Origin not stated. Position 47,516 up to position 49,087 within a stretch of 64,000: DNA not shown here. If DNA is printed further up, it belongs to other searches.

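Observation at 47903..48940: Intact HemC-fold pseudoenzyme in a cell-envelope neighbourhood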

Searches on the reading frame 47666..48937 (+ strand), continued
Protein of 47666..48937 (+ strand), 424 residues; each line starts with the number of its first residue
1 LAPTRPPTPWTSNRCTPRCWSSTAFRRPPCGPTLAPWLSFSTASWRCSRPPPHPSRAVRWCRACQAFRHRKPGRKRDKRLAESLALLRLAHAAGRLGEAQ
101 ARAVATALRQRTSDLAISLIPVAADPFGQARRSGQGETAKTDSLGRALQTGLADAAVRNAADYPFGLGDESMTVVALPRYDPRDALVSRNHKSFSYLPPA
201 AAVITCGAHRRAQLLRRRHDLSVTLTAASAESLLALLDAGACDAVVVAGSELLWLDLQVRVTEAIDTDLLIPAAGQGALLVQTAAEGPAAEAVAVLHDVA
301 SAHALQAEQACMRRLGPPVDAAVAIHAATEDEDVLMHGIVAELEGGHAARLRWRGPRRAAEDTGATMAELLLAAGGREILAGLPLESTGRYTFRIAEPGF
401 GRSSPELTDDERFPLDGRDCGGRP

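Call 30: fold_search(model_id=the predicted structure, library=pdb)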
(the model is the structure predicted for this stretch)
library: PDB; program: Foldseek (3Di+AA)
matches with E <= 10: 1434; with E <= 0.001: 552
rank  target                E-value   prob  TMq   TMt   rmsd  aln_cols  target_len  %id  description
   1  1ypn                  1.4e-30  1.00  0.77  0.90   2.9       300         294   31  REDUCED FORM HYDROXYMETHYLBILANE SYNTHASE (K59Q MUTANT) CRYSTAL STRUCTURE AFTER 2 HOURS IN A FLOW CELL DETERMINED BY TIM (released 1999-03-02)
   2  2ypn                  3.3e-30  1.00  0.76  0.89   2.2       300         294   30  Hydroxymethylbilane synthase (released 1999-02-02)
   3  1ah5                  4.0e-30  1.00  0.77  0.88   2.3       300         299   30  REDUCED FORM SELENOMETHIONINE-LABELLED HYDROXYMETHYLBILANE SYNTHASE DETERMINED BY MAD (released 1997-10-15)
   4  1pda                  4.2e-30  1.00  0.78  0.90   3.0       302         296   30  STRUCTURE OF PORPHOBILINOGEN DEAMINASE REVEALS A FLEXIBLE MULTIDOMAIN POLYMERASE WITH A SINGLE CATALYTIC SITE (released 1993-10-31)
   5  5h6o                  1.5e-28  1.00  0.75  0.92   2.1       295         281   29  Porphobilinogen deaminase from Vibrio Cholerae (released 2017-11-15)
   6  7ccx_C                2.8e-28  1.00  0.76  0.84   2.7       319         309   24  Crystal structure of the holo form of human hydroxymethylbilane synthase (released 2021-03-17)
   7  7aak_A                2.2e-27  1.00  0.77  0.77   3.3       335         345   25  Human porphobilinogen deaminase R173W mutant crystallized in the ES2 intermediate state (released 2021-02-17)
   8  7aak_B                2.7e-27  1.00  0.75  0.80   3.0       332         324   24  Human porphobilinogen deaminase R173W mutant crystallized in the ES2 intermediate state (released 2021-02-17)
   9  7cd0_A                3.4e-27  1.00  0.76  0.81   2.4       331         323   24  Crystal structure of the 2-iodoporphobilinogen-bound ES2 intermediate form of human hydroxymethylbilane synthase (released 2021-03-17)
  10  8pnd_B                3.7e-27  1.00  0.75  0.80   3.2       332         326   23  The ES3 intermediate of hydroxymethylbilane synthase R167Q variant (released 2023-11-01)
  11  7ccz_A                5.0e-27  1.00  0.75  0.80   3.0       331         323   24  Crystal structure of the ES2 intermediate form of human hydroxymethylbilane synthase (released 2021-03-17)
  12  5ov6                  6.7e-27  1.00  0.74  0.87   2.5       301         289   21  Bacillus megaterium porphobilinogen deaminase D82N mutant (released 2017-09-06)
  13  4htg                  6.7e-27  1.00  0.73  0.83   3.4       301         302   23  Porphobilinogen Deaminase from Arabidopsis Thaliana (released 2013-02-27)
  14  5ov4                  9.1e-27  1.00  0.74  0.87   2.4       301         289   21  Bacillus megaterium porphobilinogen deaminase D82A mutant (released 2017-10-11)
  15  7ccx_A                9.7e-27  1.00  0.76  0.82   2.1       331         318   24  Crystal structure of the holo form of human hydroxymethylbilane synthase (released 2021-03-17)
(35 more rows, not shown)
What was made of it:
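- Closest known: Type II periplasmic-binding-protein-fold ligand binders. Same: Domains 1 and 2 share the PBP-II topology (Foldseek ranks 33-50, TM 0.3-0.4; call 30).
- Beyond HMBS, the fold resembles periplasmic binding proteins and LysR effector domains (call 30, ranks 33-50).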

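Call 32: find_related_loci(query=A5, collection=genome_contigs, flank=6000)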
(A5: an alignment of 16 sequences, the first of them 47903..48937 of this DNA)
Query A5 (345 aa) in genome_contigs; peptide patterns used: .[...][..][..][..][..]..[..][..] (x = any residue, [..] = any of these).
78 stretches matched a pattern; 6 encode a relative of the query (tblastn E <= 1e-3); 6 distinct loci.
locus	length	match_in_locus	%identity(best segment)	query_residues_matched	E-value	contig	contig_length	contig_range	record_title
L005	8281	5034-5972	43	8-308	7e-56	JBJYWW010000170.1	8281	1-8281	MAG: Anaerolineae bacterium isolate S0_2_050615r3r5_48 S0_2_050615r3r5_48_000000000170, whole genome shotgun sequence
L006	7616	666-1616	40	4-315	7e-53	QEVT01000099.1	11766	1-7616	MAG: bacterium isolate UCB3 J3_scaffold_4437, whole genome shotgun sequence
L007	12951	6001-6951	40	4-315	8e-51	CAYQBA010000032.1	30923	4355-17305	MAG TPA_asm: uncultured Anaerolineales bacterium isolate binchicken_co27_399 genome assembly, contig: NODE_2545_length_3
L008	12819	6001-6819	40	54-327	2e-44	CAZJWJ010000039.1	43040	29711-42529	MAG TPA_asm: uncultured Anaerolineales bacterium isolate binchicken_co350_168 genome assembly, contig: NODE_1301_length_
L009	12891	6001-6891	32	5-301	1e-22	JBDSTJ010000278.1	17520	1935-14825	MAG: Streptosporangiaceae bacterium isolate cluster1_bin.555 k127_11369743, whole genome shotgun sequence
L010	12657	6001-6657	31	55-266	4e-14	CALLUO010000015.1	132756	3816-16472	MAG: uncultured Elioraea sp. isolate H1_Bin_METABAT__115_1 genome assembly, contig: c_000000207453, whole genome shotgun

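Call 34: search_protein_families(library=pfam, proteins=[L005:3802-5007:+, L005:6189-6644:+, L006:1-681:+, L006:1649-2446:+, L007:4655-6013:+, L007:7496-8452:-, L008:4542-5804:+, L008:6904-7671:+, L008:6939-7805:+, L007:6800-8833:+], max_evalue=0.001)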
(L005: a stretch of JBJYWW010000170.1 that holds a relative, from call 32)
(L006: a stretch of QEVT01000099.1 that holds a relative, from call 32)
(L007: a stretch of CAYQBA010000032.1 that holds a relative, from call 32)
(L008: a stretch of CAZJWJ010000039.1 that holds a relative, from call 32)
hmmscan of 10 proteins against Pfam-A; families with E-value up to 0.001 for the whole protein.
L005:3802-5007:+ (402 aa): 1 family
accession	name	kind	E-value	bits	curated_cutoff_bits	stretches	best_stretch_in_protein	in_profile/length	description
PF03816.19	LytR_cpsA_psr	-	1.5e-36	126.2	24.6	1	130-293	1-144/150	LytR_cpsA_psr family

L005:6189-6644:+ (152 aa): 3 families
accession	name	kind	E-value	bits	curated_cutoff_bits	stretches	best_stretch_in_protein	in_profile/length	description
PF01476.26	LysM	-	8e-25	87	20.9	2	42-83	3-43/43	LysM domain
PF23473.1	LysM3_LYK4_5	-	1.3e-07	32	29.3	0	41-70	6-35/48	LYK4/5 LysM3 domain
PF23446.1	LysM1_NFP_LYK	-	0.00078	20.7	36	0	47-83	17-54/60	NFP/LYK LysM1 domain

L006:1-681:+ (226 aa): 2 families
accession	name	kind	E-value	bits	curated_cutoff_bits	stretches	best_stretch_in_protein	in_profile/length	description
PF01488.26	Shikimate_DH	-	2.7e-27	96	24.3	1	2-98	38-136/138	Shikimate / quinate 5-dehydrogenase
PF00745.25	GlutR_dimer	-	1.3e-21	77.2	22.9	1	116-199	3-85/99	Glutamyl-tRNAGlu reductase, dimerisation domain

L006:1649-2446:+ (266 aa): 1 family
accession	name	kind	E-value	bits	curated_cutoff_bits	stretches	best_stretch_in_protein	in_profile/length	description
PF02602.20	HEM4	-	3.5e-50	170.7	27.5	1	21-255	2-230/231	Uroporphyrinogen-III synthase HemD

L007:4655-6013:+ (453 aa): 6 families
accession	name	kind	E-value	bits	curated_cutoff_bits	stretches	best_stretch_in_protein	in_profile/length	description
PF05201.20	GlutR_N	-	8.6e-41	139.7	27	1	6-164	1-151/151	Glutamyl-tRNAGlu reductase, N-terminal domain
PF01488.26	Shikimate_DH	-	4.5e-39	134.1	24.3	1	179-312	1-136/138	Shikimate / quinate 5-dehydrogenase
PF00745.25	GlutR_dimer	-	8.3e-21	74.6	22.9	1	330-416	3-88/99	Glutamyl-tRNAGlu reductase, dimerisation domain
PF03807.23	F420_oxidored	-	1.7e-05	25.8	21.6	1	193-260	2-69/94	NADP oxidoreductase coenzyme F420-dependent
PF03446.21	NAD_binding_2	-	5.7e-05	23.6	21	1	193-266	2-71/161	NAD binding domain of 6-phosphogluconate dehydrogenase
PF00670.27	AdoHcyase_NAD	-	0.0007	20.2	27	1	180-260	13-88/162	S-adenosyl-L-homocysteine hydrolase, NAD binding domain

L007:7496-8452:- (318 aa): 0 families

L008:4542-5804:+ (421 aa): 1 family
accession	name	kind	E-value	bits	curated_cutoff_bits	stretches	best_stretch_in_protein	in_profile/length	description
PF03816.19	LytR_cpsA_psr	-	1.9e-40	138.9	24.6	1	132-304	1-145/150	LytR_cpsA_psr family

L008:6904-7671:+ (256 aa): 3 families
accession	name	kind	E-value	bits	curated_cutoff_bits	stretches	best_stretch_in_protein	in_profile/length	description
PF01476.26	LysM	-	7.5e-23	80.6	20.9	2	211-254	1-43/43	LysM domain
PF23473.1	LysM3_LYK4_5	-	3.9e-05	24.1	29.3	0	213-243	7-37/48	LYK4/5 LysM3 domain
PF23446.1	LysM1_NFP_LYK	-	0.00013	23.2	36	0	217-254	16-54/60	NFP/LYK LysM1 domain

L008:6939-7805:+ (289 aa): 0 families

L007:6800-8833:+ (678 aa): 1 family
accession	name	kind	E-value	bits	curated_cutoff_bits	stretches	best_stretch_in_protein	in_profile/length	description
PF00490.27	ALAD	-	1.7e-146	487.8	24.6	1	359-674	2-317/317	Delta-aminolevulinic acid dehydratase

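Call 44: find_homologous_proteins(query=A7, max_evalue=1e-40)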
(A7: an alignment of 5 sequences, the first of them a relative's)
Query A7 (5 sequences) (333 aa, profile of the alignment): 7992 proteins with E <= 1e-40 among 8000 candidates; the best 120 are listed.
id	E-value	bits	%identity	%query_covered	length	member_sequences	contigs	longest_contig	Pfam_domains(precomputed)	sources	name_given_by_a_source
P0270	2.9e-194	662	70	97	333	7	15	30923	PF01379.26,PF03900.21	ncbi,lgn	-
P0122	8.0e-186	635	69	95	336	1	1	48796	PF01379.26,PF03900.21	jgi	-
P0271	1.1e-178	611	71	95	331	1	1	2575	PF01379.26,PF03900.21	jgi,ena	-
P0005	2.8e-176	603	100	100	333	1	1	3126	PF01379.26,PF03900.21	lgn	-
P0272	3.9e-172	590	68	96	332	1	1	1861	PF01379.26,PF03900.21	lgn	-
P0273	9.6e-171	585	67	93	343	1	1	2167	PF01379.26,PF03900.21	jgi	-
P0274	2.9e-169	580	67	98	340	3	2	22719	PF01379.26,PF03900.21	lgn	-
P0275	3.1e-166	570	65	98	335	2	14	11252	PF01379.26,PF03900.21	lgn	-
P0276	2.2e-156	538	69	98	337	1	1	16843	PF01379.26,PF03900.21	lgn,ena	-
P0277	2.0e-154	531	61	98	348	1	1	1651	PF01379.26,PF03900.21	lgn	-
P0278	7.0e-154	530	62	93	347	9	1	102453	PF01379.26,PF03900.21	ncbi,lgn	ncbi:MAG: hydroxymethylbilane synthase [Anaerolineae bacterium]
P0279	6.0e-151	520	63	95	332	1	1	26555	PF01379.26,PF03900.21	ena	-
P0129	3.0e-150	518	60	86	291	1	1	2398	PF01379.26,PF03900.21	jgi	jgi:hydroxymethylbilane synthase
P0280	3.4e-150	517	65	95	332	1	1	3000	PF01379.26,PF03900.21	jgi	jgi:hydroxymethylbilane synthase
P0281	2.6e-149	515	60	96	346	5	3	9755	PF01379.26,PF03900.21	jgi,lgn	jgi:hydroxymethylbilane synthase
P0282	4.6e-149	514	60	93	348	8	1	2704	PF01379.26,PF03900.21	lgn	-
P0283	4.8e-145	501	60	94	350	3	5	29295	PF01379.26,PF03900.21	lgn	-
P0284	6.0e-145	500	68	85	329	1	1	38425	PF01379.26,PF03900.21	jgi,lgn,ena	-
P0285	7.3e-145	500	67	94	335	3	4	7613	PF01379.26,PF03900.21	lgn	-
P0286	6.9e-144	497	58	94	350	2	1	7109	PF01379.26,PF03900.21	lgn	-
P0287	1.5e-143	496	66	95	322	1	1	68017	PF01379.26,PF03900.21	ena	-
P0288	2.2e-143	495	64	95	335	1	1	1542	PF01379.26,PF03900.21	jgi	-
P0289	1.5e-135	469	60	89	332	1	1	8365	PF01379.26,PF03900.21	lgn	-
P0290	7.2e-128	444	63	98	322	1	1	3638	PF01379.26,PF03900.21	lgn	-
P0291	4.8e-127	441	64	89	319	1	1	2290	PF01379.26,PF03900.21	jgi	jgi:hydroxymethylbilane synthase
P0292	5.2e-127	441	60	90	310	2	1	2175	PF01379.26,PF03900.21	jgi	jgi:hydroxymethylbilane synthase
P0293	3.6e-126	439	78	82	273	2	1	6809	PF01379.26,PF03900.21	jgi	jgi:hydroxymethylbilane synthase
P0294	3.7e-125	435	63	91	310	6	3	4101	PF01379.26,PF03900.21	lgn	-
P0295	4.1e-123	428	59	91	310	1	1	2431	PF01379.26,PF03900.21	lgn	-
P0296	5.7e-123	428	58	83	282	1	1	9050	PF01379.26,PF03900.21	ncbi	-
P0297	4.2e-122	425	60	91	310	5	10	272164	PF01379.26,PF03900.21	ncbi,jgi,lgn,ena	jgi:hydroxymethylbilane synthase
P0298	6.8e-122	424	59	91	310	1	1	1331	PF01379.26,PF03900.21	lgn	-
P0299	4.0e-121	422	60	91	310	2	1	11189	PF01379.26,PF03900.21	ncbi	ncbi:MAG: hydroxymethylbilane synthase [Ardenticatenales bacterium]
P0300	4.3e-111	389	59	85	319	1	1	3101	PF01379.26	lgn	-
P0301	9.2e-110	385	56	98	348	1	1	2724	PF01379.26,PF03900.21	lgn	-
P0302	1.2e-108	381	55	91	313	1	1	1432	PF01379.26,PF03900.21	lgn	-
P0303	2.4e-101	357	57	82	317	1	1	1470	PF01379.26,PF03900.21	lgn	-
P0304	4.0e-98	346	55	91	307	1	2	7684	PF01379.26,PF03900.21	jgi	jgi:hydroxymethylbilane synthase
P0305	4.6e-98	346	52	91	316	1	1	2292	PF01379.26,PF03900.21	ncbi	-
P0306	8.7e-97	342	53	89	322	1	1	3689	PF01379.26,PF03900.21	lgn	-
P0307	1.6e-95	338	55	91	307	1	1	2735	PF01379.26,PF03900.21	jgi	jgi:hydroxymethylbilane synthase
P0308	3.2e-94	333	50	90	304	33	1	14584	PF01379.26,PF03900.21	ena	-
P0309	4.1e-94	333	55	83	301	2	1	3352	PF01379.26,PF03900.21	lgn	-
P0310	1.9e-93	331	53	89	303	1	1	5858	PF01379.26,PF03900.21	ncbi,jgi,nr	ncbi:MAG TPA: hydroxymethylbilane synthase [Kofleriaceae bacterium]|jgi:hydroxymethylbilane synthase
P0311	1.9e-93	331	52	88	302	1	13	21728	PF01379.26,PF03900.21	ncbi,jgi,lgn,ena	ncbi:MAG: hydroxymethylbilane synthase [Candidatus Bathyarchaeia archaeon]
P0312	4.6e-93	330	52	88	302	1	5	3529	PF01379.26,PF03900.21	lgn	-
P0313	1.4e-92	328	51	89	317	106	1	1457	PF01379.26,PF03900.21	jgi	-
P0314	1.4e-92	328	52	89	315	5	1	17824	PF01379.26,PF03900.21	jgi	-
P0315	1.6e-92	328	49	92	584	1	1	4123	PF01379.26,PF02602.21,PF03900.21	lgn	-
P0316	1.7e-92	328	50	90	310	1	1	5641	PF01379.26,PF03900.21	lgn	-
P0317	1.8e-92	328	51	89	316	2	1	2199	PF01379.26,PF03900.21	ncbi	-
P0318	2.3e-92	327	50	86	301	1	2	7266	PF01379.26,PF03900.21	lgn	-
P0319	3.0e-92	327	51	84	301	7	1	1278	PF01379.26,PF03900.21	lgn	-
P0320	3.8e-92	327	53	89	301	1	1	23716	PF01379.26,PF03900.21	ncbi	-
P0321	4.5e-92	326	53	89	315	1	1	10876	PF01379.26,PF03900.21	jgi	jgi:hydroxymethylbilane synthase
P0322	5.0e-92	326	49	89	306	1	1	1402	PF01379.26,PF03900.21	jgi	jgi:hydroxymethylbilane synthase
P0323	5.7e-92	326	50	91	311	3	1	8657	PF01379.26,PF03900.21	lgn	-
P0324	7.1e-92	326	51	90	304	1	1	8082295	PF01379.26,PF03900.21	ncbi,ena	-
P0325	1.4e-91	325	53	89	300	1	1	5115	PF01379.26,PF03900.21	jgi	jgi:hydroxymethylbilane synthase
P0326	1.8e-91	324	50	91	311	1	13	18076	PF01379.26,PF03900.21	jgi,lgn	jgi:hydroxymethylbilane synthase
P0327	3.1e-91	324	50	91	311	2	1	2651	PF01379.26,PF03900.21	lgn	-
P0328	3.3e-91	324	50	90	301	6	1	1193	PF01379.26,PF03900.21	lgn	-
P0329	3.3e-91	324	50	91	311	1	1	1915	PF01379.26,PF03900.21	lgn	-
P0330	4.4e-91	323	49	91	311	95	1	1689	PF01379.26,PF03900.21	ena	-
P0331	4.7e-91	323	53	92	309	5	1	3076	PF01379.26,PF03900.21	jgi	jgi:hydroxymethylbilane synthase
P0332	5.2e-91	323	53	86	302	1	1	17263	PF01379.26,PF03900.21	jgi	jgi:hydroxymethylbilane synthase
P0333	6.4e-91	323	50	91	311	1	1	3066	PF01379.26,PF03900.21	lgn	-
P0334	6.5e-91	323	50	91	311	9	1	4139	PF01379.26,PF03900.21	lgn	-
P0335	6.7e-91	323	54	89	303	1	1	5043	PF01379.26,PF03900.21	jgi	jgi:hydroxymethylbilane synthase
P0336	7.8e-91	322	56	89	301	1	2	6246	PF01379.26,PF03900.21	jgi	jgi:hydroxymethylbilane synthase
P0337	9.9e-91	322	50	91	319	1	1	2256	PF01379.26,PF03900.21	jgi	jgi:hydroxymethylbilane synthase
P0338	1.0e-90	322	49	91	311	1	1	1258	PF01379.26,PF03900.21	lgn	-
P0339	1.2e-90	322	50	90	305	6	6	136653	PF01379.26,PF03900.21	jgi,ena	jgi:hydroxymethylbilane synthase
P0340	1.5e-90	321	49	89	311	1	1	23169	PF01379.26,PF03900.21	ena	-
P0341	1.9e-90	321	55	83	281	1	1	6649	PF01379.26,PF03900.21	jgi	jgi:hydroxymethylbilane synthase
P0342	3.3e-90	320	52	90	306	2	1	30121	PF01379.26,PF03900.21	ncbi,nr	ncbi:MAG: hydroxymethylbilane synthase [Gemmatales bacterium]|nr:hydroxymethylbilane synthase [Gemma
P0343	3.4e-90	320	49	86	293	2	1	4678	PF01379.26,PF03900.21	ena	-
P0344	4.1e-90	320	50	90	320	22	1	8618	PF01379.26,PF03900.21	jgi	jgi:hydroxymethylbilane synthase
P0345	5.0e-90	320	45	90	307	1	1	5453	PF01379.26,PF03900.21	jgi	jgi:hydroxymethylbilane synthase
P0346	6.4e-90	319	49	89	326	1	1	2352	PF01379.26,PF03900.21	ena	-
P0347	7.0e-90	319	54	89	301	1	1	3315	PF01379.26,PF03900.21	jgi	jgi:hydroxymethylbilane synthase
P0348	8.6e-90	319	51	90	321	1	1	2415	PF01379.26,PF03900.21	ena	-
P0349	1.0e-89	319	55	89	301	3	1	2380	PF01379.26,PF03900.21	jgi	jgi:hydroxymethylbilane synthase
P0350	1.1e-89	319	50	90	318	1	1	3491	PF01379.26,PF03900.21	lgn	-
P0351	1.1e-89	319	49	89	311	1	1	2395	PF01379.26,PF03900.21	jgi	jgi:hydroxymethylbilane synthase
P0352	1.2e-89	318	52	89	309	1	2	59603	PF01379.26,PF03900.21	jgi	jgi:hydroxymethylbilane synthase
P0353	1.6e-89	318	53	89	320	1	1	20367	PF01379.26,PF03900.21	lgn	-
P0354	1.7e-89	318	52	89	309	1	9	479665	PF01379.26,PF03900.21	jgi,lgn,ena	jgi:hydroxymethylbilane synthase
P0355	1.8e-89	318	51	91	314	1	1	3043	PF01379.26,PF03900.21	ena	-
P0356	1.9e-89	318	48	83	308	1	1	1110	PF01379.26,PF03900.21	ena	-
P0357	2.4e-89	317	51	89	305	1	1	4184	PF01379.26,PF03900.21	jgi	jgi:hydroxymethylbilane synthase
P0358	2.5e-89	317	54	86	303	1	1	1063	PF01379.26,PF03900.21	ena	-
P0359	3.6e-89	317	48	91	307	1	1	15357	PF01379.26,PF03900.21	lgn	-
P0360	4.2e-89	317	54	87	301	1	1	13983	PF01379.26,PF03900.21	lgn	-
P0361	4.4e-89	317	49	91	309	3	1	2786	PF01379.26,PF03900.21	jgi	jgi:hydroxymethylbilane synthase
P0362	4.4e-89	317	55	89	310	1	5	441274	PF01379.26,PF03900.21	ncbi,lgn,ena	-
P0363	4.8e-89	316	48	90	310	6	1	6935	PF01379.26,PF03900.21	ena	-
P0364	5.1e-89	316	49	91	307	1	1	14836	PF01379.26,PF03900.21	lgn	-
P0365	5.4e-89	316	49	89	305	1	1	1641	PF01379.26,PF03900.21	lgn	-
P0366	5.7e-89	316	49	91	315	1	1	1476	PF01379.26,PF03900.21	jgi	-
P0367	5.7e-89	316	50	89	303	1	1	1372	PF01379.26,PF03900.21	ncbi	-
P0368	5.7e-89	316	54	89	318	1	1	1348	PF01379.26,PF03900.21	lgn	-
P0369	7.1e-89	316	53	89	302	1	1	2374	PF01379.26,PF03900.21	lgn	-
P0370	7.5e-89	316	52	89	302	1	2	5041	PF01379.26,PF03900.21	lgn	-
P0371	8.5e-89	316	48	91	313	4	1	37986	PF01379.26,PF03900.21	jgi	jgi:hydroxymethylbilane synthase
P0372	1.0e-88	315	48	90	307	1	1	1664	PF01379.26,PF03900.21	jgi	jgi:hydroxymethylbilane synthase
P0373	1.0e-88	315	47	91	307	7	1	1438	PF01379.26,PF03900.21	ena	-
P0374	1.0e-88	315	50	90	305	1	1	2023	PF01379.26,PF03900.21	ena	-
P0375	1.1e-88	315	49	91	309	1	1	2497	PF01379.26,PF03900.21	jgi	jgi:hydroxymethylbilane synthase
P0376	1.4e-88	315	47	89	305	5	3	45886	PF01379.26,PF03900.21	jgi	jgi:hydroxymethylbilane synthase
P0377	1.5e-88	315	52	84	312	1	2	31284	PF01379.26,PF03466.26,PF03900.21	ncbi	-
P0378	1.5e-88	315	53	89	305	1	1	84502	PF01379.26,PF03900.21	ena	-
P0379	1.6e-88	315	50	91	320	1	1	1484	PF01379.26,PF03900.21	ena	-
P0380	1.6e-88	315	53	89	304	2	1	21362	PF01379.26,PF03900.21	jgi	jgi:hydroxymethylbilane synthase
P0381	1.7e-88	315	50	90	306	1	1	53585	PF01379.26,PF03900.21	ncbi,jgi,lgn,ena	jgi:hydroxymethylbilane synthase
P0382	2.1e-88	314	48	90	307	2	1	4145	PF01379.26,PF03900.21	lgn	-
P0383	2.6e-88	314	48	89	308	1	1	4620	PF01379.26,PF03900.21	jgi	jgi:hydroxymethylbilane synthase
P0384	2.9e-88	314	46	91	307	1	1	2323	PF01379.26,PF03900.21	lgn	-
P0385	3.1e-88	314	47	91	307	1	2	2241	PF01379.26,PF03900.21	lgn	-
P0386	3.4e-88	314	49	90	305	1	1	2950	PF01379.26,PF03900.21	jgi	-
